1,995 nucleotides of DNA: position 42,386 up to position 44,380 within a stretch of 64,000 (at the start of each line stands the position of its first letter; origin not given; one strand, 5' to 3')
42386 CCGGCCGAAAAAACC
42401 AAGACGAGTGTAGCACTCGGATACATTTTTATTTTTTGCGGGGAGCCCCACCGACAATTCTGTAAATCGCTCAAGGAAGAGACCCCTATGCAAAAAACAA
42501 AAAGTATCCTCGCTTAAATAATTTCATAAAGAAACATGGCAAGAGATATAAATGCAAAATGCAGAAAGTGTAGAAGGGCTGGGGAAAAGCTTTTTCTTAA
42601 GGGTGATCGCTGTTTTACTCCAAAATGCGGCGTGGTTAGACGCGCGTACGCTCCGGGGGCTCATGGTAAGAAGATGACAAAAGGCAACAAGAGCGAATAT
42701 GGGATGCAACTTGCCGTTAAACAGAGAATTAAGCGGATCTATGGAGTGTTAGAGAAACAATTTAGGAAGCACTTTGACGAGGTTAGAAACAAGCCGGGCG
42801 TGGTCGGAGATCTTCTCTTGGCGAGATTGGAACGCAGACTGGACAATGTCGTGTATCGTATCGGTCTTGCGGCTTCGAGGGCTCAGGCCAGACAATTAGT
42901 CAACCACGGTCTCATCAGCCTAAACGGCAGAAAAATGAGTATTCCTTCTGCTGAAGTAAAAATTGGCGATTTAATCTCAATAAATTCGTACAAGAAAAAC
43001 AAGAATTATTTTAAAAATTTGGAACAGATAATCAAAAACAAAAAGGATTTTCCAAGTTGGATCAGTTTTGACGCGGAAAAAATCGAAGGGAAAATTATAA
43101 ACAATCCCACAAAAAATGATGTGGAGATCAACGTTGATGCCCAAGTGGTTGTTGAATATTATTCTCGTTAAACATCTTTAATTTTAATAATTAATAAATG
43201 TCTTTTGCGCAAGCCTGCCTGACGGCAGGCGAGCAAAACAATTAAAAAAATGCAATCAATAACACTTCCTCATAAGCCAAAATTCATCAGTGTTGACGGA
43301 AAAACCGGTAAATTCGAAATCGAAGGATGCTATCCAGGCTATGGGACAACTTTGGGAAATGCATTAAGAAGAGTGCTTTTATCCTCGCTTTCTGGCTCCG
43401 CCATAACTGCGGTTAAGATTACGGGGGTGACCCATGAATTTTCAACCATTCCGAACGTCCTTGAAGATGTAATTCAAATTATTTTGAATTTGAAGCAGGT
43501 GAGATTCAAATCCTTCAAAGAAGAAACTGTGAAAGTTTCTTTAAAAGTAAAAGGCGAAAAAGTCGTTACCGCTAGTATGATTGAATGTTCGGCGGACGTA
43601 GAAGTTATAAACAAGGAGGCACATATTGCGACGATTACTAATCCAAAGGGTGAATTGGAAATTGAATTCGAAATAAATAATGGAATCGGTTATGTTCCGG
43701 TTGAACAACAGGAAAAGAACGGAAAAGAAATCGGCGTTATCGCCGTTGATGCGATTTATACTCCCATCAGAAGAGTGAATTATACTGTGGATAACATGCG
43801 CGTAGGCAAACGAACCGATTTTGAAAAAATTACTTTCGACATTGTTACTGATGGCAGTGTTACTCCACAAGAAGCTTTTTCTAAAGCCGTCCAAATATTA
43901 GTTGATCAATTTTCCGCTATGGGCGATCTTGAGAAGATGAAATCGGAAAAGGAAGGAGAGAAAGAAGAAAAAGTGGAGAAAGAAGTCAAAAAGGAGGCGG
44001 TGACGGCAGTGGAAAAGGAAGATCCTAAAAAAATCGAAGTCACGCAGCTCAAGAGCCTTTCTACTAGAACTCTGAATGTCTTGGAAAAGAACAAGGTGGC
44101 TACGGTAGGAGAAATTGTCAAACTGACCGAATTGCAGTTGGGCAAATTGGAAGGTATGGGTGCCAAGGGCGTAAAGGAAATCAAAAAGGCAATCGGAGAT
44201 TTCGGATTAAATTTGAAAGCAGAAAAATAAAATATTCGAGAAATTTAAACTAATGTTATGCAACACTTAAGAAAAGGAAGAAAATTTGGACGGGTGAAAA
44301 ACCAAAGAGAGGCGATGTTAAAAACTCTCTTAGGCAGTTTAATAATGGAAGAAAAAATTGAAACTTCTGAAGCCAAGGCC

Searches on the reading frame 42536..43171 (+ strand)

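Call 90: search_protein_families(library=pfam, proteins=[window:42536-43171:+], max_evalue=0.0001)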
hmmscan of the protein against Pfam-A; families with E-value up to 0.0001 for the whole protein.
window:42536-43171:+ (211 aa): 2 families
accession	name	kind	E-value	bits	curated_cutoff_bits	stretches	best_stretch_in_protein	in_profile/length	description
PF00163.24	Ribosomal_S4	-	4.1e-22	79.1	23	1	6-99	4-95/95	Ribosomal protein S4/S9 N-terminal domain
PF01479.30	S4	-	4.5e-16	58.8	22.8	1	100-147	1-48/48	S4 domain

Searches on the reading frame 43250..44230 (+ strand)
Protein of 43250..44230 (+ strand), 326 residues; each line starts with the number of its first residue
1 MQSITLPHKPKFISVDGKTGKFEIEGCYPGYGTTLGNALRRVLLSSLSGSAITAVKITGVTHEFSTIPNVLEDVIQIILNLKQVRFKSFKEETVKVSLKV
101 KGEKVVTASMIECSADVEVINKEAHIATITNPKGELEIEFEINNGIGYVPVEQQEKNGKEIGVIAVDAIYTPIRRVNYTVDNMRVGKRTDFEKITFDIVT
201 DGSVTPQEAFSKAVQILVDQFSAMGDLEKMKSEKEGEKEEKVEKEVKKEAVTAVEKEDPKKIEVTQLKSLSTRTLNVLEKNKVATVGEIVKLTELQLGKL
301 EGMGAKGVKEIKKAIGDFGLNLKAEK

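Call 90: search_protein_families(library=pfam, proteins=[window:43250-44230:+], max_evalue=0.0001)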
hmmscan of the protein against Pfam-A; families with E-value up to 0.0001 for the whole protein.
window:43250-44230:+ (326 aa): 4 families
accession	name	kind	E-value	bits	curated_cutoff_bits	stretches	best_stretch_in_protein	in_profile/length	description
PF01000.31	RNA_pol_A_bac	-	5.3e-33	114.2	33.9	1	55-171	1-119/119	RNA polymerase Rpb3/RpoA insert domain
PF01193.29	RNA_pol_L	-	1.6e-22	79.4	24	1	29-221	5-74/74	RNA polymerase Rpb3/Rpb11 dimerisation domain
PF03118.21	RNA_pol_A_CTD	-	1.2e-10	41.4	23.8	1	257-315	8-65/67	Bacterial RNA polymerase, alpha chain C terminal domain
PF13656.11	RNA_pol_L_2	-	8.7e-05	22.6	27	0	192-224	40-72/75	RNA polymerase Rpb3/Rpb11 dimerisation domain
